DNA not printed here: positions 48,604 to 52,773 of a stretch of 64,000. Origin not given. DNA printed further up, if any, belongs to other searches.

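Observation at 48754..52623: Single 1289-aa polypeptide fusing an MMPL exporter, an LPLAT acyltransferase and a SAM methyltransferase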

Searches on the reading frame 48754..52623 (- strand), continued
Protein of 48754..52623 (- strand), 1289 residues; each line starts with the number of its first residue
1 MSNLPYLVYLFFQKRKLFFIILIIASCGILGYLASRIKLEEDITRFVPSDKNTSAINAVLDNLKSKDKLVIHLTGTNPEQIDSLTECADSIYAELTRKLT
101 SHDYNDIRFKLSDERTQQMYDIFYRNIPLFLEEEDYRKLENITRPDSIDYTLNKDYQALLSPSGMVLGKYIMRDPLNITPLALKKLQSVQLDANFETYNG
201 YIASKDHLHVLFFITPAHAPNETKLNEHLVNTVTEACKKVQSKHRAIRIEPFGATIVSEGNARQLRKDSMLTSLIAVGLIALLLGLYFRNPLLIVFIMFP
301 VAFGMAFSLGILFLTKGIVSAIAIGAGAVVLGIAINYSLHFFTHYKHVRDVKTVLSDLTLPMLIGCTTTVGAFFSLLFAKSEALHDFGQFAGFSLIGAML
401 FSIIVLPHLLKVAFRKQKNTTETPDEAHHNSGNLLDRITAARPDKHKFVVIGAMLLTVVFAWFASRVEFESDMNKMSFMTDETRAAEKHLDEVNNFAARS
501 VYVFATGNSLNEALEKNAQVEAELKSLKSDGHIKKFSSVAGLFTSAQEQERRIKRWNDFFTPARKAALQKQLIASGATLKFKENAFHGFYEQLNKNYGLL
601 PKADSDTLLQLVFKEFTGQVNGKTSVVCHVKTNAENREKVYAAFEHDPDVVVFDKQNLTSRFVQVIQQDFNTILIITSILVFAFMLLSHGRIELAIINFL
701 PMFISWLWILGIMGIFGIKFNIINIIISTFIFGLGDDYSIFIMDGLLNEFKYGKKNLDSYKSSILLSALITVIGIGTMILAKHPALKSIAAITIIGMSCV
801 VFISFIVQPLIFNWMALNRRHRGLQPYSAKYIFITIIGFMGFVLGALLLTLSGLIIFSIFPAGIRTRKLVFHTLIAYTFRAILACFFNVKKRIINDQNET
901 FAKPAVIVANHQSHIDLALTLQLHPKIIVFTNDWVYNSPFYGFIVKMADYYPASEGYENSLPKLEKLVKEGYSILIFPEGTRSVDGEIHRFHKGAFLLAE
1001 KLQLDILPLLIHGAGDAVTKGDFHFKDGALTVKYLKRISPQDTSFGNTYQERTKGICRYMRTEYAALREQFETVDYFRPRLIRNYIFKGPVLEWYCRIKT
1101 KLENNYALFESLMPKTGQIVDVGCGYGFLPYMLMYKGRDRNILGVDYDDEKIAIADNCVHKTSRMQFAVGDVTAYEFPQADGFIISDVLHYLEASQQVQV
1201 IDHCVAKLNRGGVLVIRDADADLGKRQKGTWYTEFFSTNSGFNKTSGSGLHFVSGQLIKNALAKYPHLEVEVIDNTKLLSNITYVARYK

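Call 7: find_homologous_proteins(query=window:48754-52623:-)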
Query window:48754-52623:- (1289 aa): 593 proteins with E <= 0.001 among 8000 candidates; the best 120 are listed.
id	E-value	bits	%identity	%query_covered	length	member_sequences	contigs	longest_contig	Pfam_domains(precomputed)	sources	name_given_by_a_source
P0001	0.0e+0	2918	100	100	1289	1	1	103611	PF13847.13,PF13489.13,PF03176.22,PF05175.21,PF13649.13,PF00891.25,PF01553.27,PF08241.19,PF08242.19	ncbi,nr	ncbi:MAG: 1-acyl-sn-glycerol-3-phosphate acyltransferase [Bacteroidetes bacterium]|nr:1-acyl-sn-glyc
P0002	0.0e+0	2280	77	100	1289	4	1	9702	PF13847.13,PF13489.13,PF03176.22,PF05175.21,PF13649.13,PF01553.27,PF08241.19,PF08242.19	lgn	-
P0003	0.0e+0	2274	76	100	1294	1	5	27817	PF13847.13,PF13489.13,PF03176.22,PF05175.21,PF13649.13,PF00891.25,PF01553.27,PF08241.19,PF08242.19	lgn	-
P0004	0.0e+0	2206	76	100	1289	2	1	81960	PF13847.13,PF13489.13,PF03176.22,PF05175.21,PF13649.13,PF00891.25,PF01553.27,PF08241.19,PF08242.19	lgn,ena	-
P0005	0.0e+0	2116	71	100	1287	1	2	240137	PF13847.13,PF13489.13,PF03176.22,PF05175.21,PF13649.13,PF00891.25,PF01553.27,PF08241.19,PF08242.19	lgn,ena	-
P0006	0.0e+0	2116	71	100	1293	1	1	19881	PF13847.13,PF13489.13,PF03176.22,PF05175.21,PF13649.13,PF01553.27,PF08241.19,PF08242.19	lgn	-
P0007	0.0e+0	2108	71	100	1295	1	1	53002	PF13847.13,PF13489.13,PF03176.22,PF05175.21,PF13649.13,PF01553.27,PF08241.19,PF08242.19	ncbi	-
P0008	0.0e+0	2103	71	100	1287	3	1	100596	PF13847.13,PF13489.13,PF03176.22,PF03848.21,PF05175.21,PF13649.13,PF00891.25,PF01553.27,PF08241.19,PF08242.19,PF05401.17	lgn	-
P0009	0.0e+0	2102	71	100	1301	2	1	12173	PF13847.13,PF03176.22,PF05175.21,PF13649.13,PF00891.25,PF01553.27,PF08241.19,PF08242.19,PF05401.17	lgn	-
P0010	0.0e+0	2102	71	100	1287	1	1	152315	PF13847.13,PF13489.13,PF03176.22,PF05175.21,PF13649.13,PF00891.25,PF01553.27,PF08241.19,PF08242.19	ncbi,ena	-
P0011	0.0e+0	2101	71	100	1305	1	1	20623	PF13847.13,PF13489.13,PF03176.22,PF05175.21,PF13649.13,PF00891.25,PF01553.27,PF08241.19,PF08242.19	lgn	-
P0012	0.0e+0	2099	71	100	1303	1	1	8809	PF13847.13,PF13489.13,PF03176.22,PF05175.21,PF13649.13,PF00891.25,PF01553.27,PF08241.19,PF08242.19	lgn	-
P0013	0.0e+0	2099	71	100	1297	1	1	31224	PF13847.13,PF13489.13,PF03176.22,PF05175.21,PF13649.13,PF00891.25,PF01553.27,PF08241.19,PF08242.19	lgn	-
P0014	0.0e+0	2099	71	100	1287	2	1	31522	PF13847.13,PF13489.13,PF03176.22,PF05175.21,PF13649.13,PF01553.27,PF08241.19,PF08242.19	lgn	-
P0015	0.0e+0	2097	71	100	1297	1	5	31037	PF13847.13,PF13489.13,PF03176.22,PF05175.21,PF13649.13,PF00891.25,PF01553.27,PF08241.19,PF08242.19,PF05401.17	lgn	-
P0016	0.0e+0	2094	71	100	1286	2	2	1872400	PF13847.13,PF13489.13,PF03176.22,PF05175.21,PF13649.13,PF00891.25,PF01553.27,PF08241.19,PF08242.19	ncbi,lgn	ncbi:MAG: 1-acyl-sn-glycerol-3-phosphate acyltransferase [Bacteroidia bacterium]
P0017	0.0e+0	2093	71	100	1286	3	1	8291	PF13847.13,PF13489.13,PF03176.22,PF05175.21,PF13649.13,PF00891.25,PF01553.27,PF08241.19,PF08242.19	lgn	-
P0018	0.0e+0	2092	71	100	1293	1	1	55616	PF13847.13,PF03176.22,PF05175.21,PF13649.13,PF00891.25,PF01553.27,PF08241.19,PF08242.19,PF05401.17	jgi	jgi:1-acyl-sn-glycerol-3-phosphate acyltransferase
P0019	0.0e+0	2092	71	100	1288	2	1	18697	PF13847.13,PF13489.13,PF03176.22,PF05175.21,PF13649.13,PF00891.25,PF01553.27,PF08241.19,PF08242.19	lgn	-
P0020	0.0e+0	2091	71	100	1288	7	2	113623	PF13847.13,PF13489.13,PF03176.22,PF05175.21,PF13649.13,PF00891.25,PF01553.27,PF08241.19,PF08242.19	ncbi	-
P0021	0.0e+0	2089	71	100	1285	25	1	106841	PF13847.13,PF13489.13,PF03176.22,PF05175.21,PF13649.13,PF00891.25,PF01553.27,PF08241.19,PF08242.19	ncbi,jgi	jgi:1-acyl-sn-glycerol-3-phosphate acyltransferase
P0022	0.0e+0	2087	71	100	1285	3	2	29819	PF13847.13,PF13489.13,PF03176.22,PF05175.21,PF13649.13,PF00891.25,PF01553.27,PF08241.19,PF08242.19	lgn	-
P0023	0.0e+0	2086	71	100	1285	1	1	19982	PF13847.13,PF13489.13,PF03176.22,PF05175.21,PF13649.13,PF00891.25,PF01553.27,PF08241.19,PF08242.19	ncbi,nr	ncbi:MAG: 1-acyl-sn-glycerol-3-phosphate acyltransferase [Bacteroidetes bacterium]|nr:1-acyl-sn-glyc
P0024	0.0e+0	2083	71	100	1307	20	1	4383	PF13847.13,PF03176.22,PF05175.21,PF13649.13,PF00891.25,PF01553.27,PF08241.19,PF08242.19,PF05401.17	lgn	-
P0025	0.0e+0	2081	70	100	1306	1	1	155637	PF13847.13,PF03176.22,PF05175.21,PF13649.13,PF01553.27,PF08241.19,PF08242.19,PF05401.17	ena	-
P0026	0.0e+0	2073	70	100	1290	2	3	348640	PF13847.13,PF13489.13,PF03176.22,PF05175.21,PF13649.13,PF00891.25,PF01553.27,PF08241.19,PF08242.19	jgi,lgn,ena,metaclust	metaclust:\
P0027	0.0e+0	2073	70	100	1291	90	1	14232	PF13847.13,PF03176.22,PF05175.21,PF13649.13,PF01553.27,PF08241.19,PF08242.19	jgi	-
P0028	0.0e+0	2070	70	100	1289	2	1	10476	PF13847.13,PF03176.22,PF05175.21,PF13649.13,PF00891.25,PF01553.27,PF08241.19,PF08242.19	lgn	-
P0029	0.0e+0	2067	71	100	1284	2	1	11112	PF13847.13,PF13489.13,PF03176.22,PF05175.21,PF13649.13,PF00891.25,PF01553.27,PF08241.19,PF08242.19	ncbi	-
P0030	0.0e+0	2065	70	100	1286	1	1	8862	PF13847.13,PF13489.13,PF03176.22,PF05175.21,PF13649.13,PF00891.25,PF01553.27,PF08241.19,PF08242.19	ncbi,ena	-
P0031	0.0e+0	2065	70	100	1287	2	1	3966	PF13847.13,PF13489.13,PF03176.22,PF05175.21,PF13649.13,PF01553.27,PF08241.19,PF08242.19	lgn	-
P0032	0.0e+0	2065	70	100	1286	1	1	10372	PF13847.13,PF13489.13,PF03176.22,PF05175.21,PF13649.13,PF00891.25,PF01553.27,PF08241.19,PF08242.19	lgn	-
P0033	0.0e+0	2062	71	100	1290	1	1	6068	PF13847.13,PF03176.22,PF05175.21,PF13649.13,PF00891.25,PF01553.27,PF08241.19,PF08242.19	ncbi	-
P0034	0.0e+0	2062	70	100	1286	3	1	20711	PF13847.13,PF13489.13,PF03176.22,PF05175.21,PF13649.13,PF00891.25,PF01553.27,PF08241.19,PF08242.19,PF05401.17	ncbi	ncbi:MAG: 1-acyl-sn-glycerol-3-phosphate acyltransferase [Bacteroidota bacterium]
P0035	0.0e+0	2060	70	100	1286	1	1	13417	PF13847.13,PF13489.13,PF03176.22,PF05175.21,PF13649.13,PF00891.25,PF01553.27,PF08241.19,PF08242.19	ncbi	-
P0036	0.0e+0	2060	70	100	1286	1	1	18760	PF13847.13,PF03176.22,PF05175.21,PF13649.13,PF01553.27,PF08241.19,PF08242.19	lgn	-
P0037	0.0e+0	2056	69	100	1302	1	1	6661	PF13847.13,PF13489.13,PF03176.22,PF05175.21,PF13649.13,PF00891.25,PF01553.27,PF08241.19,PF08242.19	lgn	-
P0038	0.0e+0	2056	70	100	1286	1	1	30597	PF13847.13,PF13489.13,PF03176.22,PF05175.21,PF13649.13,PF00891.25,PF01553.27,PF08241.19,PF08242.19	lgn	-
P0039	0.0e+0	2055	70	100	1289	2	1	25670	PF13847.13,PF03176.22,PF05175.21,PF13649.13,PF00891.25,PF01553.27,PF08241.19,PF08242.19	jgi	jgi:1-acyl-sn-glycerol-3-phosphate acyltransferase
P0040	0.0e+0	2051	70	100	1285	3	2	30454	PF13847.13,PF13489.13,PF03176.22,PF05175.21,PF13649.13,PF00891.25,PF01553.27,PF08241.19,PF08242.19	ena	-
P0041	0.0e+0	2048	71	98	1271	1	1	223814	PF13847.13,PF13489.13,PF03176.22,PF05175.21,PF13649.13,PF01553.27,PF08241.19,PF08242.19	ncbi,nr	ncbi:MAG: 1-acyl-sn-glycerol-3-phosphate acyltransferase [Burkholderiales bacterium]|nr:1-acyl-sn-gl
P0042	0.0e+0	2048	70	100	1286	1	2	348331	PF13847.13,PF13489.13,PF03176.22,PF05175.21,PF13649.13,PF00891.25,PF01553.27,PF08241.19,PF08242.19,PF05401.17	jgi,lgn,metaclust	metaclust:\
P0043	0.0e+0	2046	69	100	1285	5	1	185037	PF13847.13,PF13489.13,PF03176.22,PF05175.21,PF13649.13,PF00891.25,PF01553.27,PF08241.19,PF08242.19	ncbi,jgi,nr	ncbi:MAG: family transporter [Bacteroidota bacterium]|jgi:1-acyl-sn-glycerol-3-phosphate acyltransfe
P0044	0.0e+0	2046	69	100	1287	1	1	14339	PF13847.13,PF13489.13,PF03176.22,PF05175.21,PF13649.13,PF01553.27,PF08241.19,PF08242.19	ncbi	-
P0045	0.0e+0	2043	70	100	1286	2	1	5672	PF13847.13,PF13489.13,PF03176.22,PF05175.21,PF13649.13,PF00891.25,PF01553.27,PF08241.19,PF08242.19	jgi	-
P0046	0.0e+0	2040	70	100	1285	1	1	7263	PF13847.13,PF13489.13,PF03176.22,PF05175.21,PF13649.13,PF01553.27,PF08241.19,PF08242.19,PF05401.17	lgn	-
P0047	0.0e+0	2038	70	100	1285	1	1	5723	PF13847.13,PF13489.13,PF03176.22,PF05175.21,PF13649.13,PF00891.25,PF01553.27,PF08241.19,PF08242.19,PF05401.17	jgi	jgi:1-acyl-sn-glycerol-3-phosphate acyltransferase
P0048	0.0e+0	2036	70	100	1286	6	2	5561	PF13847.13,PF13489.13,PF03176.22,PF05175.21,PF13649.13,PF00891.25,PF01553.27,PF08241.19,PF08242.19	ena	-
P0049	0.0e+0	2035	69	100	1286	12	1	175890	PF13847.13,PF13489.13,PF03176.22,PF05175.21,PF13649.13,PF01553.27,PF08241.19,PF08242.19,PF05401.17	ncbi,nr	ncbi:MAG: glycerol acyltransferase [Sphingobacteriaceae bacterium]|nr:glycerol acyltransferase [Sphi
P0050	0.0e+0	2033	69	100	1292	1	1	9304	PF13847.13,PF13489.13,PF03176.22,PF03848.21,PF05175.21,PF13649.13,PF00891.25,PF01553.27,PF08241.19,PF08242.19,PF05401.17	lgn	-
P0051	0.0e+0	2032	69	100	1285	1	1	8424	PF03176.22,PF13649.13,PF00891.25,PF01553.27,PF08241.19,PF08242.19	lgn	-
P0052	0.0e+0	2030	69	100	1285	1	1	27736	PF13847.13,PF13489.13,PF03176.22,PF05175.21,PF13649.13,PF00891.25,PF01553.27,PF08241.19,PF08242.19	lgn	-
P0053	0.0e+0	2028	69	100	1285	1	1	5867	PF13847.13,PF13489.13,PF03176.22,PF05175.21,PF13649.13,PF00891.25,PF01553.27,PF08241.19,PF08242.19,PF05401.17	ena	-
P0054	0.0e+0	2027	69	100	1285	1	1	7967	PF13847.13,PF13489.13,PF03176.22,PF05175.21,PF13649.13,PF00891.25,PF01739.25,PF01553.27,PF08241.19,PF08242.19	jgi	jgi:1-acyl-sn-glycerol-3-phosphate acyltransferase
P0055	0.0e+0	2021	69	100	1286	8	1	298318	PF13847.13,PF13489.13,PF03176.22,PF05175.21,PF13649.13,PF00891.25,PF01553.27,PF08241.19,PF08242.19,PF05401.17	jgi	jgi:1-acyl-sn-glycerol-3-phosphate acyltransferase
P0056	0.0e+0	2021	69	100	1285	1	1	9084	PF13847.13,PF13489.13,PF03176.22,PF05175.21,PF13649.13,PF01553.27,PF08241.19,PF08242.19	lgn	-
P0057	0.0e+0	2021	69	100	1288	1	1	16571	PF13847.13,PF13489.13,PF03176.22,PF05175.21,PF13649.13,PF00891.25,PF01553.27,PF08241.19,PF08242.19,PF05401.17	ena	-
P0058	0.0e+0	2018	68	100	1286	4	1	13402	PF13847.13,PF13489.13,PF03176.22,PF05175.21,PF13649.13,PF00891.25,PF01553.27,PF08241.19,PF08242.19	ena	-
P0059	0.0e+0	2017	69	100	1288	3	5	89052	PF13847.13,PF13489.13,PF03176.22,PF05175.21,PF13649.13,PF01553.27,PF08241.19,PF08242.19,PF05401.17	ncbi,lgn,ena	-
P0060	0.0e+0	2016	69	100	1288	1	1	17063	PF13847.13,PF13489.13,PF03176.22,PF05175.21,PF13649.13,PF00891.25,PF01553.27,PF08241.19,PF08242.19,PF05401.17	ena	-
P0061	0.0e+0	2013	68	100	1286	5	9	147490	PF13847.13,PF13489.13,PF03176.22,PF05175.21,PF13649.13,PF01553.27,PF08241.19,PF08242.19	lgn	-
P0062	0.0e+0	2010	68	100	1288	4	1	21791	PF13847.13,PF13489.13,PF03176.22,PF05175.21,PF13649.13,PF01553.27,PF08241.19,PF08242.19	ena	-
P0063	0.0e+0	2009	69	100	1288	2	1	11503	PF13847.13,PF13489.13,PF03176.22,PF05175.21,PF13649.13,PF01553.27,PF08241.19,PF08242.19,PF05401.17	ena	-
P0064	0.0e+0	2009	69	100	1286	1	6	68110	PF13847.13,PF03176.22,PF05175.21,PF13649.13,PF01553.27,PF08241.19,PF08242.19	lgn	-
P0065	0.0e+0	2004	68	100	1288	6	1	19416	PF13847.13,PF13489.13,PF03176.22,PF05175.21,PF13649.13,PF01553.27,PF08241.19,PF08242.19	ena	-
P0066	0.0e+0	1976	68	100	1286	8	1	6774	PF13847.13,PF03176.22,PF05175.21,PF13649.13,PF00891.25,PF01553.27,PF08241.19,PF08242.19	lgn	-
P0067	0.0e+0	1976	69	99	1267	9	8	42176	PF13847.13,PF13489.13,PF03176.22,PF03848.21,PF05175.21,PF13649.13,PF00891.25,PF01739.25,PF01553.27,PF08241.19,PF08242.19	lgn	-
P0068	0.0e+0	1974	68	100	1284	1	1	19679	PF13847.13,PF03176.22,PF05175.21,PF13649.13,PF01553.27,PF08241.19,PF08242.19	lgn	-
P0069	0.0e+0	1972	67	100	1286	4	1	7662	PF13847.13,PF13489.13,PF03176.22,PF05175.21,PF13649.13,PF00891.25,PF01739.25,PF01553.27,PF08241.19,PF08242.19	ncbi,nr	ncbi:MAG: MMPL family transporter [Bacteroidia bacterium]|nr:MMPL family transporter [Bacteroidia ba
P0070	0.0e+0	1972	68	100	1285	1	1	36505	PF13847.13,PF13489.13,PF03176.22,PF05175.21,PF13649.13,PF00891.25,PF01553.27,PF08241.19,PF08242.19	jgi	jgi:uncharacterized protein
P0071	0.0e+0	1968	67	100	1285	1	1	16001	PF13847.13,PF13489.13,PF03176.22,PF05175.21,PF13649.13,PF00891.25,PF01739.25,PF01553.27,PF08241.19,PF08242.19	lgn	-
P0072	0.0e+0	1965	67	100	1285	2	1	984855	PF13847.13,PF13489.13,PF03176.22,PF05175.21,PF13649.13,PF00891.25,PF01739.25,PF01553.27,PF08241.19,PF08242.19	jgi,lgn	jgi:1-acyl-sn-glycerol-3-phosphate acyltransferase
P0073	0.0e+0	1961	66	100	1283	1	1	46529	PF13847.13,PF13489.13,PF03176.22,PF05175.21,PF13649.13,PF00891.25,PF01739.25,PF01553.27,PF08241.19,PF08242.19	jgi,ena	-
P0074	0.0e+0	1959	66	100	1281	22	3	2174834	PF13847.13,PF13489.13,PF03176.22,PF05175.21,PF13649.13,PF01739.25,PF01553.27,PF08241.19,PF08242.19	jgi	-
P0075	0.0e+0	1959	66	100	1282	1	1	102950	PF13847.13,PF13489.13,PF03176.22,PF05175.21,PF13649.13,PF00891.25,PF01739.25,PF01553.27,PF08241.19,PF08242.19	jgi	jgi:1-acyl-sn-glycerol-3-phosphate acyltransferase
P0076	0.0e+0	1956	67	100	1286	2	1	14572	PF13847.13,PF13489.13,PF03176.22,PF05175.21,PF13649.13,PF00891.25,PF01553.27,PF08241.19,PF08242.19,PF05401.17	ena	-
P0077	0.0e+0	1956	67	100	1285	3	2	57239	PF13847.13,PF13489.13,PF03176.22,PF05175.21,PF13649.13,PF00891.25,PF01553.27,PF08241.19,PF08242.19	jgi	jgi:1-acyl-sn-glycerol-3-phosphate acyltransferase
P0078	0.0e+0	1954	67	100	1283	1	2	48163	PF13847.13,PF13489.13,PF03176.22,PF05175.21,PF13649.13,PF01739.25,PF01553.27,PF08241.19,PF08242.19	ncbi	-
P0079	0.0e+0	1952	66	100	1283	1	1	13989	PF13847.13,PF13489.13,PF03176.22,PF05175.21,PF13649.13,PF01739.25,PF01553.27,PF08241.19,PF08242.19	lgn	-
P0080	0.0e+0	1949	67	100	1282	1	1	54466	PF13847.13,PF13489.13,PF03176.22,PF05175.21,PF13649.13,PF00891.25,PF01553.27,PF08241.19,PF08242.19,PF05401.17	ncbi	-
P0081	0.0e+0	1945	67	100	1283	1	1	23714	PF13847.13,PF13489.13,PF03176.22,PF05175.21,PF13649.13,PF00891.25,PF01739.25,PF01553.27,PF08241.19,PF08242.19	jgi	jgi:1-acyl-sn-glycerol-3-phosphate acyltransferase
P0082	0.0e+0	1942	68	100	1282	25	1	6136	PF13847.13,PF13489.13,PF03176.22,PF05175.21,PF13649.13,PF00891.25,PF01553.27,PF08241.19,PF08242.19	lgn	-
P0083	0.0e+0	1940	67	100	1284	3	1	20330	PF13847.13,PF03176.22,PF03848.21,PF05175.21,PF13649.13,PF00891.25,PF01553.27,PF08241.19,PF08242.19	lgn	-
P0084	0.0e+0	1933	66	100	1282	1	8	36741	PF13847.13,PF13489.13,PF03176.22,PF05175.21,PF13649.13,PF00891.25,PF01739.25,PF01553.27,PF08241.19,PF08242.19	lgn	-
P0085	0.0e+0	1931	67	100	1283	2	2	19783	PF13847.13,PF13489.13,PF03176.22,PF05175.21,PF13649.13,PF00891.25,PF01739.25,PF01553.27,PF08241.19,PF08242.19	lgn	-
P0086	0.0e+0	1924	66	100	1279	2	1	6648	PF13847.13,PF13489.13,PF03176.22,PF05175.21,PF13649.13,PF01739.25,PF01553.27,PF08241.19,PF08242.19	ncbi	-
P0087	0.0e+0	1921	66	100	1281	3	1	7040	PF13847.13,PF13489.13,PF03176.22,PF05175.21,PF13649.13,PF00891.25,PF01739.25,PF01553.27,PF08241.19,PF08242.19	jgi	jgi:uncharacterized protein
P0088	0.0e+0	1912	64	100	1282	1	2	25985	PF13847.13,PF13489.13,PF03176.22,PF05175.21,PF13649.13,PF00891.25,PF01739.25,PF01553.27,PF08241.19,PF08242.19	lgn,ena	-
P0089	0.0e+0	1907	66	100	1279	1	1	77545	PF13847.13,PF13489.13,PF03176.22,PF05175.21,PF13649.13,PF01739.25,PF01553.27,PF08241.19,PF08242.19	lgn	-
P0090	0.0e+0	1907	64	100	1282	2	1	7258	PF13847.13,PF13489.13,PF03176.22,PF05175.21,PF13649.13,PF00891.25,PF01739.25,PF01553.27,PF08241.19,PF08242.19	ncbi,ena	-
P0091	0.0e+0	1907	66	100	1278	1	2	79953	PF13847.13,PF13489.13,PF03176.22,PF05175.21,PF13649.13,PF09243.17,PF01739.25,PF01553.27,PF08241.19,PF08242.19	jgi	jgi:1-acyl-sn-glycerol-3-phosphate acyltransferase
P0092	0.0e+0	1907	66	100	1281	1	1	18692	PF13847.13,PF13489.13,PF03176.22,PF05175.21,PF13649.13,PF00891.25,PF01739.25,PF01553.27,PF08241.19,PF08242.19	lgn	-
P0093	0.0e+0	1907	66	100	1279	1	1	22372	PF13847.13,PF13489.13,PF03176.22,PF05175.21,PF13649.13,PF01739.25,PF01553.27,PF08241.19,PF08242.19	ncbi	-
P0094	0.0e+0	1905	67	98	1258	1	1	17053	PF13847.13,PF13489.13,PF03176.22,PF05175.21,PF13649.13,PF01739.25,PF01553.27,PF08241.19,PF08242.19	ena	-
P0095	0.0e+0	1903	65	100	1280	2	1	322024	PF13847.13,PF13489.13,PF03176.22,PF05175.21,PF13649.13,PF00891.25,PF01739.25,PF01553.27,PF08241.19,PF08242.19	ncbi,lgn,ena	-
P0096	0.0e+0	1902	66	100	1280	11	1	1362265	PF13847.13,PF13489.13,PF03176.22,PF05175.21,PF13649.13,PF01739.25,PF01553.27,PF08241.19,PF08242.19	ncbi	-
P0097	0.0e+0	1902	65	100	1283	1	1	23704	PF13847.13,PF13489.13,PF03176.22,PF05175.21,PF13649.13,PF01739.25,PF01553.27,PF08241.19,PF08242.19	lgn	-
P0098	0.0e+0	1896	65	100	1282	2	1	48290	PF13847.13,PF13489.13,PF03176.22,PF05175.21,PF13649.13,PF01553.27,PF08241.19,PF08242.19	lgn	-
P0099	0.0e+0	1895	66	100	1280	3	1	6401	PF13847.13,PF13489.13,PF03176.22,PF05175.21,PF13649.13,PF01739.25,PF01553.27,PF08241.19,PF08242.19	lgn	-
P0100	0.0e+0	1894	64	100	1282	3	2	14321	PF13847.13,PF13489.13,PF03176.22,PF05175.21,PF13649.13,PF00891.25,PF01739.25,PF01553.27,PF08241.19,PF08242.19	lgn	-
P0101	0.0e+0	1890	64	100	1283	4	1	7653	PF13847.13,PF13489.13,PF03176.22,PF05175.21,PF13649.13,PF01739.25,PF01553.27,PF08241.19,PF08242.19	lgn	-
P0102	0.0e+0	1889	65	100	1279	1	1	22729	PF13847.13,PF13489.13,PF03176.22,PF05175.21,PF13649.13,PF01739.25,PF01553.27,PF08241.19,PF08242.19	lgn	-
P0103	0.0e+0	1888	64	100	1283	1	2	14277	PF13847.13,PF13489.13,PF03176.22,PF05175.21,PF13649.13,PF01553.27,PF08241.19,PF08242.19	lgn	-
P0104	0.0e+0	1887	72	89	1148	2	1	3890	PF13847.13,PF03176.22,PF05175.21,PF13649.13,PF00891.25,PF01553.27,PF08241.19,PF08242.19,PF05401.17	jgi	jgi:1-acyl-sn-glycerol-3-phosphate acyltransferase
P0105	0.0e+0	1877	64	100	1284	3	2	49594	PF13847.13,PF13489.13,PF03176.22,PF05175.21,PF13649.13,PF01739.25,PF01553.27,PF08241.19,PF08242.19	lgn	-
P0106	0.0e+0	1874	63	100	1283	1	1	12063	PF13847.13,PF13489.13,PF03176.22,PF05175.21,PF13649.13,PF01739.25,PF01553.27,PF08241.19,PF08242.19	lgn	-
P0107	0.0e+0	1868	65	100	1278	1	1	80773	PF13847.13,PF13489.13,PF03176.22,PF05175.21,PF13649.13,PF01553.27,PF08241.19,PF08242.19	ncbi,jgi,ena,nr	ncbi:MAG TPA: 1-acyl-sn-glycerol-3-phosphate acyltransferase [Bacteroidia bacterium]|jgi:1-acyl-sn-g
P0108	0.0e+0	1842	64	100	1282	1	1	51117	PF13847.13,PF13489.13,PF03176.22,PF05175.21,PF13649.13,PF00891.25,PF01739.25,PF01553.27,PF08241.19,PF08242.19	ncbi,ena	-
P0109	0.0e+0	1784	67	92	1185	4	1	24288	PF13847.13,PF03176.22,PF05175.21,PF13649.13,PF01553.27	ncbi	ncbi:MAG: MMPL family transporter, partial [Bacteroidota bacterium]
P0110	0.0e+0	1628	57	99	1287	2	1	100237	PF13847.13,PF13489.13,PF03176.22,PF05175.21,PF13649.13,PF01553.27,PF08241.19,PF08242.19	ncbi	ncbi:MAG: 1-acyl-sn-glycerol-3-phosphate acyltransferase [Bacteroidia bacterium]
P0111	0.0e+0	1619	57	99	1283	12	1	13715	PF13847.13,PF13489.13,PF03176.22,PF05175.21,PF13649.13,PF01553.27,PF08241.19,PF08242.19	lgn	-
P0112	0.0e+0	1618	57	99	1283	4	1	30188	PF13847.13,PF13489.13,PF03176.22,PF05175.21,PF13649.13,PF01553.27,PF08241.19,PF08242.19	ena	-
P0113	0.0e+0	1607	56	99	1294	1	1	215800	PF13847.13,PF03176.22,PF13649.13,PF00891.25,PF01553.27,PF08241.19,PF08242.19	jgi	jgi:1-acyl-sn-glycerol-3-phosphate acyltransferase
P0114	0.0e+0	1607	56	99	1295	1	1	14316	PF13847.13,PF13489.13,PF03176.22,PF05175.21,PF13649.13,PF00891.25,PF01553.27,PF08241.19,PF08242.19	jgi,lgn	-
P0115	0.0e+0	1604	56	99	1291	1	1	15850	PF13847.13,PF13489.13,PF03176.22,PF05175.21,PF13649.13,PF01553.27,PF08241.19,PF08242.19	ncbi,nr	ncbi:MAG: 1-acyl-sn-glycerol-3-phosphate acyltransferase [Bacteroidia bacterium]|nr:1-acyl-sn-glycer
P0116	0.0e+0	1603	57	99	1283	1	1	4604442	PF13847.13,PF13489.13,PF06325.20,PF03176.22,PF05175.21,PF13649.13,PF01553.27,PF08241.19,PF08242.19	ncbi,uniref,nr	ncbi:1-acyl-sn-glycerol-3-phosphate acyltransferase [Aurantibacillus circumpalustris]|uniref:1-acyl-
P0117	0.0e+0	1602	57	100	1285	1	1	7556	PF13847.13,PF13489.13,PF03176.22,PF05175.21,PF13649.13,PF01553.27,PF08241.19,PF08242.19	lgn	-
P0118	0.0e+0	1598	57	99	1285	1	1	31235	PF13847.13,PF13489.13,PF06325.20,PF03176.22,PF05175.21,PF13649.13,PF01553.27,PF08241.19,PF08242.19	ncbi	-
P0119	0.0e+0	1598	57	99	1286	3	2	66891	PF13847.13,PF13489.13,PF03176.22,PF05175.21,PF13649.13,PF01553.27,PF08241.19,PF08242.19,PF05401.17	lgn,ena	-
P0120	0.0e+0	1596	57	99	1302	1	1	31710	PF13847.13,PF13489.13,PF03176.22,PF03848.21,PF05175.21,PF13649.13,PF01553.27,PF08241.19,PF08242.19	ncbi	-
